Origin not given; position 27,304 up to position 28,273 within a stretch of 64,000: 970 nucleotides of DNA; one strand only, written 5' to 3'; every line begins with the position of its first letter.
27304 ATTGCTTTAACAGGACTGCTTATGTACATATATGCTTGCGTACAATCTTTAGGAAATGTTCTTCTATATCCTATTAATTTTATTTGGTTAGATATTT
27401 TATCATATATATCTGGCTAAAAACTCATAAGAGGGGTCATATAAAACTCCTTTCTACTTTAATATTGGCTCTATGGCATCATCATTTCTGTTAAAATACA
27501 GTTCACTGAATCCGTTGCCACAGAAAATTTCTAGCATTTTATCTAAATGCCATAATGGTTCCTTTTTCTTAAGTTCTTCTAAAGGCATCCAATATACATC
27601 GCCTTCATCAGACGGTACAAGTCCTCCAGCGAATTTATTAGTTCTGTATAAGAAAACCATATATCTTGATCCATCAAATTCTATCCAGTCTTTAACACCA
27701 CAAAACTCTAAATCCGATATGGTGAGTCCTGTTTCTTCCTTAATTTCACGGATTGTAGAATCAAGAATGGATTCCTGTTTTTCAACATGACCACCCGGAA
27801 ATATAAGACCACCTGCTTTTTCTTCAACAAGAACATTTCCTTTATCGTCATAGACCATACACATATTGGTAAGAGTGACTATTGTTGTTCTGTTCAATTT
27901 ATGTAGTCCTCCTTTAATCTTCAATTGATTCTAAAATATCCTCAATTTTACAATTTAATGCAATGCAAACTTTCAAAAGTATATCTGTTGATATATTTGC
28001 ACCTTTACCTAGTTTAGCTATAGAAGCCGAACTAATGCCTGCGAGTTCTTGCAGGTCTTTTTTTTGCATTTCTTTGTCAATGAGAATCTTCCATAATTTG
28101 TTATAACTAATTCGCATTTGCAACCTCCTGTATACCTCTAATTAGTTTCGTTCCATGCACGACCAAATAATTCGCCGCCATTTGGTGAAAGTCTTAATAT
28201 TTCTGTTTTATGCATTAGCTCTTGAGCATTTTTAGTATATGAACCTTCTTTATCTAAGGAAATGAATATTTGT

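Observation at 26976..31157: Six translationally coupled genes: ABC-3C/Lamassu-like trio fused operonically to XRE-HTH, Nudix and ASCH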

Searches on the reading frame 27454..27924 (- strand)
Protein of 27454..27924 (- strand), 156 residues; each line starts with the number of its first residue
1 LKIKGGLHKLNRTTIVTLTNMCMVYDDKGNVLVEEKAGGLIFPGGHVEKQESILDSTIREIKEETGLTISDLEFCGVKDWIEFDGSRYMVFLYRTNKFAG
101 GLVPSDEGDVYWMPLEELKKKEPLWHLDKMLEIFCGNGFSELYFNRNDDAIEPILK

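Call 3: search_protein_families(library=pfam, proteins=[window:27454-27924:-], max_evalue=0.01)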
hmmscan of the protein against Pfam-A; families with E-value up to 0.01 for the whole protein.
window:27454-27924:- (156 aa): 4 families
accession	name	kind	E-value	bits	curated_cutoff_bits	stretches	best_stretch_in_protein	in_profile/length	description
PF00293.34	NUDIX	-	2.1e-16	60.6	21.1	1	21-123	7-122/134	NUDIX domain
PF22327.2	Nudt16-like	-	0.0016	18.8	27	1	27-75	21-71/161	U8 snoRNA-decapping enzyme-like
PF01869.26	BcrAD_BadFG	-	0.0051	16.8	31.5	1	21-76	11-66/271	BadF/BadG/BcrA/BcrD ATPase family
PF17589.7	DUF5487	-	0.0094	16.5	27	0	73-115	11-52/66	Family of unknown function (DUF5487)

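Call 4: search_protein_families(library=padloc, proteins=[window:27454-27924:-], max_evalue=0.01)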
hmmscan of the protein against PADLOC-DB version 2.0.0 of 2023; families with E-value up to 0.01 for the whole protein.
window:27454-27924:- (156 aa): 1 family
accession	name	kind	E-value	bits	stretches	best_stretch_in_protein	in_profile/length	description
PDLC04899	PDC-S07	-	8.2e-09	33.2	1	40-121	35-115/135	-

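Call 8: search_protein_families(library=ncbifam, proteins=[window:27454-27924:-], max_evalue=0.01)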
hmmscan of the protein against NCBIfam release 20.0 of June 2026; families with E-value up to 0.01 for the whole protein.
window:27454-27924:- (156 aa): 21 families
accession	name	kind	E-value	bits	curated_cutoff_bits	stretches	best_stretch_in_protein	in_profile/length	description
TIGR02705.1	nudix_YtkD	equivalog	7.4e-10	38.6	154.4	1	28-76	35-83/156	RNA deprotection pyrophosphohydrolase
NF006530.0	PRK08999.1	equivalog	1e-07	31.4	245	1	37-121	32-115/315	Nudix family hydrolase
NF008044.0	PRK10776.1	equivalog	3e-07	30.4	148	1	37-122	30-114/130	8-oxo-dGTP diphosphatase MutT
NF041652.1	Nud_hyd_Dein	equivalog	4.5e-06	27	200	1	22-85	27-90/152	Nudix hydrolase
NF007834.0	PRK10546.1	equivalog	2.1e-05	24.3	156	1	35-117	27-108/135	pyrimidine (deoxy)nucleoside triphosphate diphosphatase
NF003788.0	PRK05379.1-5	equivalog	2.2e-05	23.9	354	1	37-70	237-270/351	bifunctional nicotinamide-nucleotide adenylyltransferase/Nudix hydroxylase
TIGR00586.1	mutt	equivalog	4.2e-05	23.6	97.9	1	37-121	31-114/129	8-oxo-dGTP diphosphatase MutT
NF001299.0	PRK00241.1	equivalog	4.5e-05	23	158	1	45-92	166-212/263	NAD(+) diphosphatase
NF003791.0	PRK05379.2-3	equivalog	4.5e-05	22.8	409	1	37-70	226-259/340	bifunctional nicotinamide-nucleotide adenylyltransferase/Nudix hydroxylase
NF003786.0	PRK05379.1-2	equivalog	5.8e-05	22.4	397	1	32-71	233-276/354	bifunctional nicotinamide-nucleotide adenylyltransferase/Nudix hydroxylase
NF001937.0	PRK00714.1-4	equivalog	7.1e-05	22.5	139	1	25-84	16-78/161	RNA pyrophosphohydrolase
NF008736.0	PRK11762.1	equivalog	0.00014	21.5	169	1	24-74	55-110/186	ADP compounds hydrolase NudE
NF001938.0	PRK00714.1-5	equivalog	0.00019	20.8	116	1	42-100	49-106/172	RNA pyrophosphohydrolase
NF006961.0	PRK09438.1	equivalog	0.00061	19.3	103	1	44-84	38-80/151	dihydroneopterin triphosphate diphosphatase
NF003790.0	PRK05379.2-2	equivalog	0.00079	18.6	403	1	35-70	234-274/354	bifunctional nicotinamide mononucleotide adenylyltransferase/ADP-ribose pyrophosphatase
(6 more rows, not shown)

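Call 33: find_homologous_proteins(query=window:27457-27897:-, max_evalue=1e-10)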
Query window:27457-27897:- (147 aa): 1902 proteins with E <= 1e-10 among 1937 candidates; the best 120 are listed.
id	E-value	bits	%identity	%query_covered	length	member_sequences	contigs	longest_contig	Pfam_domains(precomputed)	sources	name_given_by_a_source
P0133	5.9e-96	336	100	100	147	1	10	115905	PF00293.35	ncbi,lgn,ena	-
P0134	5.0e-95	333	99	100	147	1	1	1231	PF00293.35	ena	-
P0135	3.0e-91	321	95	100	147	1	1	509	PF00293.35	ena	-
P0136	2.6e-86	305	90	100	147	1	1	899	PF00293.35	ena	-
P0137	4.6e-86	304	90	100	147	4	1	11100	PF00293.35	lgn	-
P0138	1.0e-83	296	96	93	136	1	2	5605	PF00293.35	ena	-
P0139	2.2e-83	295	93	93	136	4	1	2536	PF00293.35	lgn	-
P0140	1.5e-75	270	85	93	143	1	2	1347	PF00293.35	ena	-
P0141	3.2e-75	269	81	100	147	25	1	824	PF00293.35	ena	-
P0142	5.6e-74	265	86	90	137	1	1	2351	PF00293.35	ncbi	ncbi:MAG: NUDIX domain-containing protein, partial [Leuconostoc mesenteroides]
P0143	3.3e-73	262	79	100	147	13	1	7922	PF00293.35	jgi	-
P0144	8.5e-73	261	81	93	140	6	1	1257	PF00293.35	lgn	-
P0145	9.8e-72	257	78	100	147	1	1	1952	PF00293.35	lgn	-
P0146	7.0e-71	255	79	100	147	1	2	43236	PF00293.35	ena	-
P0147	5.1e-70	252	76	100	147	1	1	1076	PF00293.35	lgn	-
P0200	1.5e-65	237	71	100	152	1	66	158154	PF00293.35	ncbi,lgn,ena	-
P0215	4.3e-65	236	70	100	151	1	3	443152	PF00293.35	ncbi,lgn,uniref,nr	ncbi:8-oxo-dGTP diphosphatase [Clostridium perfringens]|uniref:8-oxo-dGTP diphosphatase n=1 Tax=Clos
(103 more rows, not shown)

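Call 36: find_encoding_contigs(protein=P0137, flank=5000, max_places=3)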
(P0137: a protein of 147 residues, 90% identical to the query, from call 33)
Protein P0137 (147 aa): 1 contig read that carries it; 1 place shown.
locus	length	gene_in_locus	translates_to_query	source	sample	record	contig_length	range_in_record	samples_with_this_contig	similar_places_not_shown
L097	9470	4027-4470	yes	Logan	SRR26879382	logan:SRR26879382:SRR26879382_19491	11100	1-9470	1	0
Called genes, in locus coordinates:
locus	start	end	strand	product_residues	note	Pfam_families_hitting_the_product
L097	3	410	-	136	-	?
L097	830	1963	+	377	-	PF20277:CTD11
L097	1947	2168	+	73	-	PF20292:MC7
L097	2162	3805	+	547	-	PF10088:DUF2326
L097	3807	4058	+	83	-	PF01381:HTH_3 (weak), PF13443:HTH_26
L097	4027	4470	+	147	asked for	PF00293:NUDIX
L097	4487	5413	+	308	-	PF05315:ICEA (weak)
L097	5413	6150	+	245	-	-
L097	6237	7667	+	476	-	PF00145:DNA_methylase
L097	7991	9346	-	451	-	PF05958:tRNA_U5-meth_tr, PF02475:TRM5-TYW2_MTfase, PF03602:Cons_hypoth95, PF05175:MTS (weak), PF06325:PrmA (weak), PF09445:Methyltransf_15, PF13649:Methyltransf_25, PF13847:Methyltransf_31, +2 more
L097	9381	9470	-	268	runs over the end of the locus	-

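Call 37: find_encoding_contigs(protein=P0146, flank=5000, max_places=3)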
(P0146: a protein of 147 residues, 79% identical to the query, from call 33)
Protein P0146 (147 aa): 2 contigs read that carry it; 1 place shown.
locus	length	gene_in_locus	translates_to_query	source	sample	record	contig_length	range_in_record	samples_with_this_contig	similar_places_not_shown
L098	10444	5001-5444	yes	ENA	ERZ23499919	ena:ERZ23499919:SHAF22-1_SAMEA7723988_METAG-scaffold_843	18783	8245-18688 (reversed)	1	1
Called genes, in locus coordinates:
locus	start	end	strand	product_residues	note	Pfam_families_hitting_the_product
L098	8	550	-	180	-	-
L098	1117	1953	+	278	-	-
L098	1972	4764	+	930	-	PF13245:AAA_19, PF13604:AAA_30, PF01443:Viral_helicase1, PF13538:UvrD_C_2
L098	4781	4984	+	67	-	PF13443:HTH_26, PF01381:HTH_3 (weak)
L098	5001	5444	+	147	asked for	PF00293:NUDIX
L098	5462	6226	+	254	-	PF09570:RE_SinI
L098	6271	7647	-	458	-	PF12728:HTH_17, PF00145:DNA_methylase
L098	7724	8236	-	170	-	-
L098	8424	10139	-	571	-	PF00239:Resolvase, PF07508:Recombinase, PF13408:Zn_ribbon_recom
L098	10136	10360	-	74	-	-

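Call 38: find_encoding_contigs(protein=P0200, flank=5000, max_places=5)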
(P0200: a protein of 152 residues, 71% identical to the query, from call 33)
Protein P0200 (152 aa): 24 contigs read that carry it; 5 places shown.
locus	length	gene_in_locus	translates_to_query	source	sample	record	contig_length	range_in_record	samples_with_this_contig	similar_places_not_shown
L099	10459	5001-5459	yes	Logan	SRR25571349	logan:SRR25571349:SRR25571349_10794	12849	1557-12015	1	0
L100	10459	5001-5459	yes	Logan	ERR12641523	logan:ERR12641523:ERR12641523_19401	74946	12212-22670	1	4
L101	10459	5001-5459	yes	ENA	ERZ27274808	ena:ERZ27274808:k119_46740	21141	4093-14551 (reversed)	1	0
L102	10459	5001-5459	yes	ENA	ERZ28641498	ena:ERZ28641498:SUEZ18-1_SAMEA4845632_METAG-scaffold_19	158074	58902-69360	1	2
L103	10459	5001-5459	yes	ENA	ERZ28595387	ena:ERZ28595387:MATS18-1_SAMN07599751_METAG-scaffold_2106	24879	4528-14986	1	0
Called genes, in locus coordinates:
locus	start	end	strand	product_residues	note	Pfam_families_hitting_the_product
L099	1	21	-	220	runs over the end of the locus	PF09669:Phage_pRha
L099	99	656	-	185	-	-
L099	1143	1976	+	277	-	-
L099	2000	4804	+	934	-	PF07728:AAA_5 (faint), PF13245:AAA_19, PF13604:AAA_30, PF01443:Viral_helicase1, PF13538:UvrD_C_2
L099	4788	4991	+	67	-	PF13443:HTH_26, PF01381:HTH_3 (weak)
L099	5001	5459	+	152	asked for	PF00293:NUDIX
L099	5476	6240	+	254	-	PF09570:RE_SinI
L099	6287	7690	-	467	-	PF12728:HTH_17, PF00145:DNA_methylase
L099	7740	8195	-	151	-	-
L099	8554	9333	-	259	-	PF20016:ThsA_Macro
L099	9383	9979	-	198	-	PF08937:ThsB_TIR (faint)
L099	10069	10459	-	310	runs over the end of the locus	PF00239:Resolvase, PF07508:Recombinase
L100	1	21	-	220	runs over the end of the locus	PF09669:Phage_pRha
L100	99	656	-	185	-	-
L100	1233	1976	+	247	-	-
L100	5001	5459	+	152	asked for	PF00293:NUDIX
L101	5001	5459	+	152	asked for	PF00293:NUDIX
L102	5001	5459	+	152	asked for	PF00293:NUDIX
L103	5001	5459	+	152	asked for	PF00293:NUDIX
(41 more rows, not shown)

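Call 39: find_encoding_contigs(protein=P0215, flank=5000, max_places=3)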
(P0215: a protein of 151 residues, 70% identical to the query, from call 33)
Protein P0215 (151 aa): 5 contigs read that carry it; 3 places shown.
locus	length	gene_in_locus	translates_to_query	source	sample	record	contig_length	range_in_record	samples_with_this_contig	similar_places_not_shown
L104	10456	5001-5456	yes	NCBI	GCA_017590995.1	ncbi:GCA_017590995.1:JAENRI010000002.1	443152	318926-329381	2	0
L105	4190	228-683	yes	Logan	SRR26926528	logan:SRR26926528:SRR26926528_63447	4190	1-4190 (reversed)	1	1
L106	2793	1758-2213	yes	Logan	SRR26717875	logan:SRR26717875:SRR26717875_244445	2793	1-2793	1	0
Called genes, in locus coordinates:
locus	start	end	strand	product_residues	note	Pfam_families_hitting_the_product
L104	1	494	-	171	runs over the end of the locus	-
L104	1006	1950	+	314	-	-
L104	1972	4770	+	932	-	PF09848:SLFN-g3_helicase (faint), PF13245:AAA_19, PF13604:AAA_30, PF01443:Viral_helicase1, PF13538:UvrD_C_2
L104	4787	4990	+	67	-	PF13443:HTH_26, PF01381:HTH_3 (weak)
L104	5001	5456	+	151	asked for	PF00293:NUDIX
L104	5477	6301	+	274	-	PF09208:Endonuc-MspI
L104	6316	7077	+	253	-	PF02384:N6_Mtase (faint), PF01555:N6_N4_Mtase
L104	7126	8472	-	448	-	PF00145:DNA_methylase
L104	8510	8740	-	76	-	PF13443:HTH_26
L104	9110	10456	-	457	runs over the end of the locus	PF01938:TRAM, PF05958:tRNA_U5-meth_tr, PF02475:TRM5-TYW2_MTfase (weak), PF03602:Cons_hypoth95 (weak), PF06325:PrmA (weak), PF13649:Methyltransf_25 (weak), PF13847:Methyltransf_31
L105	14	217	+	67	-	PF13443:HTH_26, PF01381:HTH_3 (weak)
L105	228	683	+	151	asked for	PF00293:NUDIX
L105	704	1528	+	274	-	PF09208:Endonuc-MspI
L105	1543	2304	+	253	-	PF02384:N6_Mtase (faint), PF01555:N6_N4_Mtase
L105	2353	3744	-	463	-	PF00145:DNA_methylase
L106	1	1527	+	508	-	?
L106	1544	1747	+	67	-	PF13443:HTH_26, PF01381:HTH_3 (weak)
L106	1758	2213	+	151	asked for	PF00293:NUDIX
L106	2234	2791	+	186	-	?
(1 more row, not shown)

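Call 57: find_related_loci(query=A5, collection=viral_contigs, flank=7000)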
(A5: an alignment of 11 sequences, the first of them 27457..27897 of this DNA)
Query A5 (147 aa) in viral_contigs; peptide patterns used: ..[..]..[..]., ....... (x = any residue, [..] = any of these).
175 stretches matched a pattern; 18 encode a relative of the query (tblastn E <= 1e-3); 18 distinct loci.
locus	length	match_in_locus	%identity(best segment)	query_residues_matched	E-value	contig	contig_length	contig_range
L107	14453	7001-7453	75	1-147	4e-74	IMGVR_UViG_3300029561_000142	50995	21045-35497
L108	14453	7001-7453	72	1-147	2e-72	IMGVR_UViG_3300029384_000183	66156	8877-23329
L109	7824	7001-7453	70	1-147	5e-72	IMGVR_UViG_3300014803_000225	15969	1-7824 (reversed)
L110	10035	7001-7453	72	1-147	3e-71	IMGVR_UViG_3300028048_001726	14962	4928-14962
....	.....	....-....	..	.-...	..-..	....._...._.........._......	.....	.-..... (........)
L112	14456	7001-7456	68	1-147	5e-68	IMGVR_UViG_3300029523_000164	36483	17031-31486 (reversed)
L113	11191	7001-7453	68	1-147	1e-67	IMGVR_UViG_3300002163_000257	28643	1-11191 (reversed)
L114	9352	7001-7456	67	1-147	1e-67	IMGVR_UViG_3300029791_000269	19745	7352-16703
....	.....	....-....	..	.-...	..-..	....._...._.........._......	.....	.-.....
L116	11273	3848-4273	45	1-139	1e-39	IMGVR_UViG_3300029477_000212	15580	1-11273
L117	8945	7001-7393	50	1-128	3e-36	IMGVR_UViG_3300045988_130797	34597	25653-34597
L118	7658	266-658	48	1-128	9e-35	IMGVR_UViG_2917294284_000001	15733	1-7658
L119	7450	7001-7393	48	1-128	4e-34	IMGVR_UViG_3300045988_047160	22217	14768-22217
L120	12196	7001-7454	55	1-147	9e-34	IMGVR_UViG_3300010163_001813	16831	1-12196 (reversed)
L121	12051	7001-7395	58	20-147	7e-34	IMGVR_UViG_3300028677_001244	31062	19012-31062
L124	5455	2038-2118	78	1-27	1e-8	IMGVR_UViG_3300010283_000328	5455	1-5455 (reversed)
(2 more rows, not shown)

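Call 83: search_protein_families(library=padloc, proteins=[L099:1143-1973:+, L099:2000-4801:+], max_evalue=0.001)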
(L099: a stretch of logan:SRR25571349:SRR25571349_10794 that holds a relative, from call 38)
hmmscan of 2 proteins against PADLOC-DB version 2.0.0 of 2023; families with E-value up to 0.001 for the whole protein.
L099:1143-1973:+ (277 aa): 1 family
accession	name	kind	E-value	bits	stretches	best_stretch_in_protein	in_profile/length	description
PDLC03857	LmuA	-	2.9e-17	61.4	1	1-138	1-149/327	-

L099:2000-4801:+ (934 aa): 15 families
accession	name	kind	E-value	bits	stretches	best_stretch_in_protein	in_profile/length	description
PDLC05035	PDC-S53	-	0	1205.9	1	1-917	1-894/900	-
PDLC05064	PDC-S68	-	5.6e-27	91.9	2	511-650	688-841/1273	-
PDLC05066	PDC-S68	-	1.2e-22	77.9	2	713-895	871-1052/1202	-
PDLC05065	PDC-S68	-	1.5e-22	77.3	2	512-651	609-763/1221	-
PDLC01734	typeIV_RecD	-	1.5e-15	54.6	2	840-902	669-729/763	RecD_0_IVD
PDLC01148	RecD_like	-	4.9e-12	42.9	2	840-885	633-676/719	RecD/Tra ATPase fused to N-terminal HHH domain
PDLC04475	PDC-M16A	-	1.8e-09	34.7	1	842-912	436-506/721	-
PDLC04476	PDC-M16A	-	4.5e-09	33.3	1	841-901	423-485/691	-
PDLC04173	GajB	-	2.7e-06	24.6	0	522-583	7-74/471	-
PDLC00135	GajB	-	3.4e-06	24.2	0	512-584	9-84/603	UrvD helicase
PDLC04472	PDC-M16A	-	1.1e-05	22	1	841-897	649-707/930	-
PDLC03802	RTasHel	-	2.8e-05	21.1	1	808-890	573-652/675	DRT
PDLC04474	PDC-M16A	-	8.8e-05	19.1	0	829-895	637-711/917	-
PDLC03920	MkoA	-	0.00015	18.2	0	512-572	619-683/1112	-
PDLC04789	PDC-S01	-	0.00079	16.6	0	515-609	8-90/375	-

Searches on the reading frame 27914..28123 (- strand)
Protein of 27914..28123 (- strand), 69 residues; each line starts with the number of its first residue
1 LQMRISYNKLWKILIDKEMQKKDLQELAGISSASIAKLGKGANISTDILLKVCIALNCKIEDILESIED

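Call 3: search_protein_families(library=pfam, proteins=[window:27914-28123:-], max_evalue=0.01)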
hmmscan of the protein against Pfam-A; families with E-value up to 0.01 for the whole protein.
window:27914-28123:- (69 aa): 2 families
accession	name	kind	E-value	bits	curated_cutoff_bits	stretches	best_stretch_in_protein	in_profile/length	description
PF13443.12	HTH_26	-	8.2e-18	64.9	22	1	9-69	1-63/63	Cro/C1-type HTH DNA-binding domain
PF01381.28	HTH_3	-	4.5e-06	27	23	1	16-62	7-54/55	Helix-turn-helix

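Call 4: search_protein_families(library=padloc, proteins=[window:27914-28123:-], max_evalue=0.01)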
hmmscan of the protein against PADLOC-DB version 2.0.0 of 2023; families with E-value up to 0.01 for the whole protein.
window:27914-28123:- (69 aa): 1 family
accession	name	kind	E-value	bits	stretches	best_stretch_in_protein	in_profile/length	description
PDLC04762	PDC-M64C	-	0.00038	18.5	1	8-64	30-87/97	-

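Call 8: search_protein_families(library=ncbifam, proteins=[window:27914-28123:-], max_evalue=0.01)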
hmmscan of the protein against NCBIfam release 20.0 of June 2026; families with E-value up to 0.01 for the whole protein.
window:27914-28123:- (69 aa): 3 families
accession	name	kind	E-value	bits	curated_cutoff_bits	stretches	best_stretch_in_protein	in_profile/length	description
NF000090.1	trans_reg_VanU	equivalog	9.7e-23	80.2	150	1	3-67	1-65/75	glycopeptide resistance transcriptional regulator VanU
NF006015.0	PRK08154.1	subfamily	1.7e-06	27.4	204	1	17-67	42-93/314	anaerobic benzoate catabolism transcriptional regulator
NF010465.0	PRK13890.1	equivalog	5e-06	26.6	96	1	4-66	4-67/121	conjugal transfer protein TrbA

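Call 76: search_solved_structures(query=window:27917-28117:-, max_evalue=0.01)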
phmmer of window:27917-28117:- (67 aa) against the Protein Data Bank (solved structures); distinct sequences matched with E-value up to 0.01: 1.
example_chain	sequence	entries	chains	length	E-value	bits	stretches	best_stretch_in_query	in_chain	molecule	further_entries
3tyr_A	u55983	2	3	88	6.3e-20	73.4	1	1-65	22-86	Transcriptional regulator | Predicted transcriptional regulator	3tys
